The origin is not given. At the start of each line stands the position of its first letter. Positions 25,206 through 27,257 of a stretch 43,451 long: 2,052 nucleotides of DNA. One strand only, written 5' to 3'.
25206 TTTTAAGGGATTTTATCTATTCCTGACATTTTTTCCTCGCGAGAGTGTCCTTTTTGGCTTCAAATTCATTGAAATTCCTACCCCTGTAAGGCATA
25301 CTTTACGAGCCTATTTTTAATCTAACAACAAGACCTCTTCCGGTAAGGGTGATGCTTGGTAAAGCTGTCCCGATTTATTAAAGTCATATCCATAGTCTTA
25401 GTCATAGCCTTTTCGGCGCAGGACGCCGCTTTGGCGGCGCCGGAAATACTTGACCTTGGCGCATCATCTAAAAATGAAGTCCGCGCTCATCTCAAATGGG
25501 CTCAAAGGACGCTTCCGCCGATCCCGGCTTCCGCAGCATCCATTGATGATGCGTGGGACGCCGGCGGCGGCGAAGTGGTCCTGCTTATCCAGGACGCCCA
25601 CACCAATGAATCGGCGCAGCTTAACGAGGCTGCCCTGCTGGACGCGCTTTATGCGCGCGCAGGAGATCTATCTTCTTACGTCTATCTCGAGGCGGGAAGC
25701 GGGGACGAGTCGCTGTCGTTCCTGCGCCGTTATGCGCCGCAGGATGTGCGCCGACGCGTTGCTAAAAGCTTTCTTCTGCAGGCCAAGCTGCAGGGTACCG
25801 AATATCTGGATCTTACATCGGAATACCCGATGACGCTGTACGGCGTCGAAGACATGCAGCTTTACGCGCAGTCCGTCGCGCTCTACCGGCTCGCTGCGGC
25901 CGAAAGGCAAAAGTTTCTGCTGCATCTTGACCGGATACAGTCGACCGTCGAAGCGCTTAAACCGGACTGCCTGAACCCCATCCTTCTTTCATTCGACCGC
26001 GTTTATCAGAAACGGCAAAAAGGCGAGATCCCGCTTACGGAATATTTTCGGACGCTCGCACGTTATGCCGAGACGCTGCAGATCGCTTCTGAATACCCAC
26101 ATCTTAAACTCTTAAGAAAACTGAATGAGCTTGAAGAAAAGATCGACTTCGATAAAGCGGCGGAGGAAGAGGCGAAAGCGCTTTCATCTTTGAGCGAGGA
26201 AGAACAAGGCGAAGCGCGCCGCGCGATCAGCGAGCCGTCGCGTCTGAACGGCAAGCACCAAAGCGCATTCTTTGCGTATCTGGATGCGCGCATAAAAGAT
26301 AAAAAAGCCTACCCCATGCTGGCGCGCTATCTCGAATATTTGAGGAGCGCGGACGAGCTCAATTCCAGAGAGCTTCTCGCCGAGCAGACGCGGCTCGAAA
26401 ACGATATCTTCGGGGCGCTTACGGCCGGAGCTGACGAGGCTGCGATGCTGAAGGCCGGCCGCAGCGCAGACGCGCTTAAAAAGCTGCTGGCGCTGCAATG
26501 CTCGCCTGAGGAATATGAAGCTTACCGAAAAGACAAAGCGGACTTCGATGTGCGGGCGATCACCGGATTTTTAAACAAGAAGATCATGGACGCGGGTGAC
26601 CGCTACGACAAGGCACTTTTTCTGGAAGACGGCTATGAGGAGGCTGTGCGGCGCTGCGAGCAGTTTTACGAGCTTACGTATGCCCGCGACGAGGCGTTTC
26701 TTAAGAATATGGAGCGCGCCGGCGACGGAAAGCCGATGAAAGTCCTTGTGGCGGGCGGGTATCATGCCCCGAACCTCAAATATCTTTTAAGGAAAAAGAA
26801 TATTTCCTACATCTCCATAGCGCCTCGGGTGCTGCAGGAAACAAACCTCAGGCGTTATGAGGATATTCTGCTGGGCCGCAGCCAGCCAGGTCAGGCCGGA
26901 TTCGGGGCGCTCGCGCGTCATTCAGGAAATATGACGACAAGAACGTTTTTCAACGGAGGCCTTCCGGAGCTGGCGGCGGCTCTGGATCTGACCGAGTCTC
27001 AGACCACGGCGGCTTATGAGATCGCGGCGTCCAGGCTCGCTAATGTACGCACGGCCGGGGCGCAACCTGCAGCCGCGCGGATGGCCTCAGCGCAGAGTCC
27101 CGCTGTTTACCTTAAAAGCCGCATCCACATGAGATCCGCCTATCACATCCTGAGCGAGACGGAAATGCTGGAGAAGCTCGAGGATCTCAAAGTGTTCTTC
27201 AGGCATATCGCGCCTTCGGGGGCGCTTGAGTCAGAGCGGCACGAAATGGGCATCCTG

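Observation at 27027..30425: The same [G/A]-[A/S]-R-[L/M]-A punctuation recurs in the second giant ORF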

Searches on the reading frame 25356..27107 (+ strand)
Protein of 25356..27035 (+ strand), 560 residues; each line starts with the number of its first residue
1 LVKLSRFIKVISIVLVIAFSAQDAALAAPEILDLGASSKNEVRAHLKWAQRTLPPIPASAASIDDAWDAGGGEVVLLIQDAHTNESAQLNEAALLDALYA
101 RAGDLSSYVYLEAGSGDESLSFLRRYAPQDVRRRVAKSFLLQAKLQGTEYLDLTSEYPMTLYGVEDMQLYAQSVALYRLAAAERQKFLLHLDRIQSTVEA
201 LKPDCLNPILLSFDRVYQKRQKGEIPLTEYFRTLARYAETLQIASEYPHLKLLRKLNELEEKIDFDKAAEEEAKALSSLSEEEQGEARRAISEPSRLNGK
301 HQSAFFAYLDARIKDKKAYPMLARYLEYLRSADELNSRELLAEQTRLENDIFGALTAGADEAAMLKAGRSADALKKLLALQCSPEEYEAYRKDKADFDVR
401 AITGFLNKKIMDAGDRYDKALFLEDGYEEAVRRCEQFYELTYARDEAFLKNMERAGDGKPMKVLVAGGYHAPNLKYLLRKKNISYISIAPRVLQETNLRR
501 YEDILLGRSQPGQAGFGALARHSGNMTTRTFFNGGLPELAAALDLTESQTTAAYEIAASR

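Call 10: find_homologous_proteins(query=window:25356-27035:+, max_evalue=0.00001)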
Query window:25356-27035:+ (560 aa): 8 proteins with E <= 0.00001 among 8000 candidates.
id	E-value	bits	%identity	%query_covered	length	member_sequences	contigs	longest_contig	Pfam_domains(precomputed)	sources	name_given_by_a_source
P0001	1.1e-112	395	41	99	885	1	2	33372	PF07714.24,PF00069.32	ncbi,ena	-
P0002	2.2e-106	375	41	87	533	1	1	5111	-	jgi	-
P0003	9.0e-96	340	38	90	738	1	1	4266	-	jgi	-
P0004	7.4e-92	327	36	87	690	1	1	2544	-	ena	-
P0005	3.0e-90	321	46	69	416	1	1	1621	-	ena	-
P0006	7.7e-84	300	38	83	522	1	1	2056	-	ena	-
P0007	3.4e-83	298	41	72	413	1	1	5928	-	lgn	-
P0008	1.1e-52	198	37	66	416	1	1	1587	-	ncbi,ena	-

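Call 17: search_protein_families(library=pfam, proteins=[window:25356-27026:+], max_evalue=1)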
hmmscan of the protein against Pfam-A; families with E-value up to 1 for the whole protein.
window:25356-27026:+ (557 aa): 1 family
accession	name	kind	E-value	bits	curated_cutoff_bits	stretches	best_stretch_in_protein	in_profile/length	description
PF22945.2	LEM-3_GIY-YIG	-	0.18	12.2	27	1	56-99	54-97/151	LEM-3-like GIY-YIG domain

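Call 21: find_related_loci(query=A1, collection=genome_contigs, flank=10000)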
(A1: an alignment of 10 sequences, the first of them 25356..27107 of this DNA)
Query A1 (584 aa) in genome_contigs; peptide patterns used: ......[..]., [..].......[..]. (x = any residue, [..] = any of these).
100 stretches matched a pattern; 72 encode a relative of the query (tblastn E <= 1e-3); 69 distinct loci.
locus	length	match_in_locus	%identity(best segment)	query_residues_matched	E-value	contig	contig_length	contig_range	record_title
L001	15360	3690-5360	54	3-562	0e+0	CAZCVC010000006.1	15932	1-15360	MAG TPA_asm: uncultured Planctomycetia bacterium isolate ERP125453_co2_369 genome assembly, contig: NODE_1310_length_159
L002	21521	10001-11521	48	7-509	2e-149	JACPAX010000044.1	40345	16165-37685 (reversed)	MAG: Candidatus Omnitrophota bacterium isolate NC_groundwater_242_Ag_S-0.2um_58_8 S5_GD2017_2_S2_scaffold_1965, whole ge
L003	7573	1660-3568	46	1-562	1e-144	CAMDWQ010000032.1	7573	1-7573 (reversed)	MAG: Candidatus Omnitrophica bacterium isolate LH-05nov19-156 genome assembly, contig: LH-05nov19-C25317, whole genome s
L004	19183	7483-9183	42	8-514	1e-130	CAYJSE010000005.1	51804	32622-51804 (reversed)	MAG TPA_asm: uncultured Planctomycetia bacterium isolate ERP125453_co1_305 genome assembly, contig: NODE_441_length_5180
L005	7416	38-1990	41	7-562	5e-128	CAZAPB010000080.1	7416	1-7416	MAG TPA_asm: uncultured Planctomycetia bacterium isolate SRP272421_co3_449 genome assembly, contig: NODE_34266_length_74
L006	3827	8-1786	40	22-524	3e-131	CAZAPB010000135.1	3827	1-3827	MAG TPA_asm: uncultured Planctomycetia bacterium isolate SRP272421_co3_449 genome assembly, contig: NODE_93804_length_38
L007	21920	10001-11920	45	7-543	5e-120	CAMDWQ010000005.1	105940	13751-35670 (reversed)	MAG: Candidatus Omnitrophica bacterium isolate LH-05nov19-156 genome assembly, contig: LH-05nov19-C188, whole genome sho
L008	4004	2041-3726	41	2-513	3e-120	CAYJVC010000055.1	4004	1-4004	MAG TPA_asm: uncultured Planctomycetia bacterium isolate ERP125453_co1_451 genome assembly, contig: NODE_31636_length_40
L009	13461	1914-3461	42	7-513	1e-117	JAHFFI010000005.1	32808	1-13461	MAG: Candidatus Omnitrophota bacterium isolate nzgw289 NODE_1216_length_32809_cov_3.693741, whole genome shotgun sequenc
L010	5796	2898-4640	38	5-579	2e-117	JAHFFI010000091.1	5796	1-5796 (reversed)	MAG: Candidatus Omnitrophota bacterium isolate nzgw289 NODE_27528_length_5797_cov_3.035588, whole genome shotgun sequenc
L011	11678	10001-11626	41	8-529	4e-114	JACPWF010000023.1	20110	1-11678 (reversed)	MAG: Candidatus Omnitrophota bacterium isolate NC_groundwater_804_Pr6_B-0.1um_56_12 kurt_kritikos_18_scaffold_287471, wh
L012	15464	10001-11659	38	3-508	5e-112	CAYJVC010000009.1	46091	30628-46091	MAG TPA_asm: uncultured Planctomycetia bacterium isolate ERP125453_co1_451 genome assembly, contig: NODE_565_length_4609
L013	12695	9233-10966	38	1-584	6e-112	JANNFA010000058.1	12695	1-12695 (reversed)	MAG: Candidatus Omnitrophota bacterium isolate OTE_75_metabat_350 OTE_75_k141_1690475, whole genome shotgun sequence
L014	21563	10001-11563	47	3-523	3e-137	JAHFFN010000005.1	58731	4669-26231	MAG: Candidatus Omnitrophota bacterium isolate nzgw293 NODE_586_length_58732_cov_4.119073, whole genome shotgun sequence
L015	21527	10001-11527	40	8-508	2e-110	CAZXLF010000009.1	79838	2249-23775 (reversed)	MAG TPA_asm: uncultured Planctomycetia bacterium isolate SRP273308_co1_398 genome assembly, contig: NODE_324_length_7983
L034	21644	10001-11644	36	2-510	1e-93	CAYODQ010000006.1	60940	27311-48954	MAG TPA_asm: uncultured Planctomycetia bacterium isolate SRP150892_co2_25 genome assembly, contig: NODE_511_length_60940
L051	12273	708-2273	33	3-506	3e-74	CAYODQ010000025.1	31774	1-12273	MAG TPA_asm: uncultured Planctomycetia bacterium isolate SRP150892_co2_25 genome assembly, contig: NODE_1796_length_3177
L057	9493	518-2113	40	7-506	1e-107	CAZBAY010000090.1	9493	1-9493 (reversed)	MAG TPA_asm: uncultured Planctomycetia bacterium isolate binchicken_co165_23 genome assembly, contig: k141_2509533, whol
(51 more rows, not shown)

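Call 29: predict_structure(alignment_id=A1)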
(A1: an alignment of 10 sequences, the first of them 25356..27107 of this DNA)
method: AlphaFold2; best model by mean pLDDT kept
length: 584 residues; sequences in the alignment: 10
mean_pLDDT: 77.7   pTM: 0.66
mean pLDDT of the five models: 77.7, 75.3, 75.0, 71.7, 70.1
residues with pLDDT >= 90: 155; 70-90: 308; 50-70: 43; < 50: 78
segments of 3 or more residues with pLDDT < 50: 23-42, 294-302, 495-497, 509-533, 564-584
pLDDT, mean of each block of 10 residues (from residue 1): 67 72 43 33 72 82 86 88 76 90 86 84 90 89 83 88 88 86 86 93 93 93 79 88 84 82 87 87 79 45 67 84 87 69 85 92 92 90 86 84 92 84 87 91 92 89 86 90 91 57 56 29 34 68 88 83 43 28 35
secondary structure, 60 per line:
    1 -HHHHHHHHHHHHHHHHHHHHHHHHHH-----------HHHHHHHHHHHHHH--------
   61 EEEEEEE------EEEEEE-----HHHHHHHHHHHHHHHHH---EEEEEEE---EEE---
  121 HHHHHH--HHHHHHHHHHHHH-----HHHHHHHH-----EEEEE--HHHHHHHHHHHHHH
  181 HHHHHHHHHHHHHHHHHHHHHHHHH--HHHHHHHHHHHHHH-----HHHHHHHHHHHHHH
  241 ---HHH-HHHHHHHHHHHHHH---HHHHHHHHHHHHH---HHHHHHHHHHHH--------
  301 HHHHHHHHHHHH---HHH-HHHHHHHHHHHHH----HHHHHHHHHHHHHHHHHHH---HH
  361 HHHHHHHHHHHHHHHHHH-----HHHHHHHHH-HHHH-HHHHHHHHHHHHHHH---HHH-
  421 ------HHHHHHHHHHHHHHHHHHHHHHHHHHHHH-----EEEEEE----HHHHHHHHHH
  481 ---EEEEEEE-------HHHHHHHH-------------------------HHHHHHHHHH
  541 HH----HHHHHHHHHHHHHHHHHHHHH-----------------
elements in order: H2-27 H39-52 E61-67 E74-79 H85-101 E105-111 E115-117 H121-126 H129-141 H147-154 E160-164 H167-205 H208-221 H227-240 H248-261 H265-277 H281-292 H301-312 H320-332 H337-355 H359-378 H384-392 H394-397 H399-413 H427-455 E461-466 H471-480 E484-490 H498-505 H531-542 H547-567

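Call 35: fold_search(model_id=the predicted structure, library=pdb)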
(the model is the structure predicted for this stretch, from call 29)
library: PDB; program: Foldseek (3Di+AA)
matches with E <= 10: 143; with E <= 0.001: 0
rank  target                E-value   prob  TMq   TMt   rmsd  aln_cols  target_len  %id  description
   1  4cej_A                9.1e-02  0.13  0.12  0.07  20.8       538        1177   10  Crystal structure of AddAB-DNA-ADPNP complex at 3 Angstrom resolution (released 2014-03-12)
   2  6zzh_AAA              2.0e-01  0.07  0.08  0.10  24.7       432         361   12  Structure of soluble SmhB crystal form 2 of the tripartite alpha-pore forming toxin, Smh, from Serratia marcescens. (released 2021-03-31)
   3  8f7n                  2.2e-01  0.23  0.14  0.20  26.5       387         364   13  Crystal structure of chemoreceptor McpZ ligand sensing domain (released 2023-07-05)
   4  6r1j_J                2.2e-01  0.18  0.11  0.19  24.9       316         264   15  Structure of the soluble AhlC triple head mutant of the tripartite alpha-pore forming toxin, AHL, from Aeromonas hydro (released 2019-07-10)
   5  3vkg_B                2.4e-01  0.06  0.10  0.03  41.1       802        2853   10  X-ray structure of an MTBD truncation mutant of dynein motor domain (released 2012-03-14)
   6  8r5s_G                3.0e-01  0.08  0.07  0.15  29.9       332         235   16  t113 - De-novo designed soluble homotetramer (released 2024-11-27)
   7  8gdl_A                3.6e-01  0.04  0.05  0.07  20.0       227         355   11  Acid phosphatase pseudoenzyme from flea (released 2024-01-17)
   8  8ohd_B                5.5e-01  0.05  0.09  0.11  36.9       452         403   12  60S ribosomal subunit bound to the E3-UFM1 complex - state 3 (native) (released 2024-02-21)
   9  3i9w                  6.7e-01  0.12  0.12  0.22  35.1       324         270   11  Crystal structure of the E. coli histidine kinase sensor TorS sensor domain (released 2009-10-06)
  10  6h2f_D                6.7e-01  0.07  0.09  0.13  31.6       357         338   12  Structure of the pre-pore AhlB of the tripartite alpha-pore forming toxin, AHL, from Aeromonas hydrophila. (released 2019-07-10)
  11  5nnv_D                6.7e-01  0.06  0.07  0.13  38.9       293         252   17  Structure of a Bacillus subtilis Smc coiled coil middle fragment (released 2017-06-21)
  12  7a27_CCC              6.7e-01  0.06  0.08  0.12  26.0       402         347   10  Structure of soluble SmhA crystal form 2 of the tripartite alpha-pore forming toxin, Smh, from Serratia marcescens. (released 2021-03-31)
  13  6el1_A                7.7e-01  0.04  0.08  0.12  30.4       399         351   12  YaxAB pore complex (released 2018-05-16)
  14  2ch7_A                8.1e-01  0.09  0.10  0.16  40.8       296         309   12  Crystal structure of the cytoplasmic domain of a bacterial chemoreceptor from Thermotoga maritima (released 2006-04-18)
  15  7zr1_C                9.3e-01  0.06  0.10  0.08  60.0       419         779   17  Chaetomium thermophilum Mre11-Rad50-Nbs1 complex bound to ATPyS (composite structure) (released 2023-01-11)
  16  6el1_K                9.3e-01  0.03  0.07  0.10  36.9       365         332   14  YaxAB pore complex (released 2018-05-16)
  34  6gy6_A                1.7e+00  0.04  0.09  0.12  28.3       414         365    9  XaxAB pore complex from Xenorhabdus nematophila (released 2018-07-25)
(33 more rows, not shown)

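Call 36: search_protein_representatives(alignment_id=A1)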
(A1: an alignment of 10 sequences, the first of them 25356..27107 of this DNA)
Query: 10 sequences, 568 profile positions. Proteins with E-value up to 0.001 (for the whole library): 8705; up to 1e-10: 7559; up to 1e-30: 4759. The best 150 are listed.
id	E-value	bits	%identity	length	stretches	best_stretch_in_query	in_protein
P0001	1.3e-252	855.9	-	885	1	2-565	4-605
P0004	6.6e-250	847.0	-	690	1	5-567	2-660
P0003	5.3e-236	801.1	-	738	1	3-565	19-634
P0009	1.1e-225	767.1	-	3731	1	20-565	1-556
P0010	2.8e-224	762.4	-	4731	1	4-530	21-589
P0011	1.7e-221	753.1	-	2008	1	26-565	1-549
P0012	2.3e-221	752.8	-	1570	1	5-528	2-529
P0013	7.7e-221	751.0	-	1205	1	6-526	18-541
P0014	2.0e-219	746.3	-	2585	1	3-526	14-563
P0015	2.2e-219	746.2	-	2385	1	3-526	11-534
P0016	9.4e-219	744.1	-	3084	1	7-528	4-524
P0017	7.2e-218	741.2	-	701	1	3-521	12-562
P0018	7.2e-217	737.9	-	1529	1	7-522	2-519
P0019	8.6e-215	731.0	-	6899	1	1-537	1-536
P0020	3.2e-213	725.8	-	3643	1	40-542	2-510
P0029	2.1e-206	703.3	-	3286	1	6-558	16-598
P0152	1.2e-129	449.9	-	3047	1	4-517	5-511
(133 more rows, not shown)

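Call 40: search_solved_structures(query=A1, max_evalue=10, show_alignments=3)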
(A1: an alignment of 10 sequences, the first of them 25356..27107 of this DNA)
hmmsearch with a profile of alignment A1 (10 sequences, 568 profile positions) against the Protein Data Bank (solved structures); distinct sequences matched with E-value up to 10: 5.
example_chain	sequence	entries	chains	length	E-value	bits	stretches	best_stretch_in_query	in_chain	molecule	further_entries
6zym_u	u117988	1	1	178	0.052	15.3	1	202-261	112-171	Splicing factor YJU2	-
6swg_C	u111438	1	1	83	0.23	13.2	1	459-518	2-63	Protein TASOR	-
3o4f_A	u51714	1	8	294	1.3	10.7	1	443-492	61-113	Spermidine synthase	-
5yzg_Y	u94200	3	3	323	2.8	9.6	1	202-290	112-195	Coiled-coil domain-containing protein 94 | Splicing factor YJU2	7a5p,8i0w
9xtt_Y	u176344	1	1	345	3.1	9.4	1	202-290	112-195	Splicing factor YJU2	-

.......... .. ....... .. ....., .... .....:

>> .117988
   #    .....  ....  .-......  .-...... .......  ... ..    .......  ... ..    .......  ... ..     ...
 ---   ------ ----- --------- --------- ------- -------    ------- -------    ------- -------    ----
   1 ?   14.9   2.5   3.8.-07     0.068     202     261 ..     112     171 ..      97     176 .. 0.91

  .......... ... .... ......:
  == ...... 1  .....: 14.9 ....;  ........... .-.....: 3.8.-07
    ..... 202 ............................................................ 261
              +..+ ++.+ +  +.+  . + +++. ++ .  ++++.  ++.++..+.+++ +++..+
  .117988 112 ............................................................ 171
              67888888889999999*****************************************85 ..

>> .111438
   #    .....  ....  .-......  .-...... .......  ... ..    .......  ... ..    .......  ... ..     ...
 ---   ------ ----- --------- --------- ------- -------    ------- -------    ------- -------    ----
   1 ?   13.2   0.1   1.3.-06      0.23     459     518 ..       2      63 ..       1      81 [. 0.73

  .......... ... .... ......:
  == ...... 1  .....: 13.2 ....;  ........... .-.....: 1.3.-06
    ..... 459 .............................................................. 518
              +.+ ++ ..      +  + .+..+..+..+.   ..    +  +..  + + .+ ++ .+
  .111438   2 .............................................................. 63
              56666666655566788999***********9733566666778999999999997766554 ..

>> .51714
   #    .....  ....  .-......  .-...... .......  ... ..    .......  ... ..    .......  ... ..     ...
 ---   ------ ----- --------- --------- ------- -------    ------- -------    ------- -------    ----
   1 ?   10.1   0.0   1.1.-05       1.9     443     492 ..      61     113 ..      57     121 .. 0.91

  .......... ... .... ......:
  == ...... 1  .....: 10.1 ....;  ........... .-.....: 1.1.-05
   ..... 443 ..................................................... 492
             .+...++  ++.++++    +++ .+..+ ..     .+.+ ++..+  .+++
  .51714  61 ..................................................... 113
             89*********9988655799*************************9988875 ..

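Call 41: search_protein_families(library=ncbifam, proteins=[window:25356-27026:+], max_evalue=1)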
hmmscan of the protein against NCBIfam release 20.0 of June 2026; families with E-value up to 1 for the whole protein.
window:25356-27026:+ (557 aa): 0 families

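Call 49: search_protein_families(library=pfam, alignment_id=A1, max_evalue=10)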
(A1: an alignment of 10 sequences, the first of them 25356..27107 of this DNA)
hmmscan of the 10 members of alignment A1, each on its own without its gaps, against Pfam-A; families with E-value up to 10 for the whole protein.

A. member 1, window:25356-27107:+ (584 aa): 1 family
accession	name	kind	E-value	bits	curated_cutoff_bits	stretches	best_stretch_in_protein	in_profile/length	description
PF22945.2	LEM-3_GIY-YIG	-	0.19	12.2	27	1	56-99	54-97/151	LEM-3-like GIY-YIG domain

B. families by the number of members that match (of 10 scanned): 17 families
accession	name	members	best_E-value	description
PF00069.31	Pkinase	1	1.1e-47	Protein kinase domain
PF07714.23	PK_Tyr_Ser-Thr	1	6.9e-26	Protein tyrosine and serine/threonine kinase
PF01610.23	DDE_Tnp_ISL3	1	6e-05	Transposase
PF10475.15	Vps54_N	1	0.0004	Vacuolar-sorting protein 54, of GARP complex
PF17667.7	Pkinase_fungal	1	0.00071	Fungal protein kinase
PF03109.22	ABC1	1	0.0044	ABC1 atypical kinase-like domain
PF07028.16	DUF1319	1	0.054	Protein of unknown function (DUF1319)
PF21269.3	TreT_GT1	1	0.065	Trehalose synthase, N-terminal domain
PF22945.2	LEM-3_GIY-YIG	1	0.19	LEM-3-like GIY-YIG domain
PF11223.13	DUF3020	1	0.22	SPP41, DUF3020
PF20846.3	PNMA_N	1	0.22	PNMA N-terminal RRM-like domain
PF16555.11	GramPos_pilinD1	1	0.36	Gram-positive pilin subunit D1, N-terminal domain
PF04502.18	Saf4_Yju2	1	0.41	Saf4/Yju2 protein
PF17967.7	Pullulanase_N2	1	0.41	Pullulanase N2 domain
PF21774.3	NagJ_C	1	0.59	Hyaluronidase post-catalytic domain-like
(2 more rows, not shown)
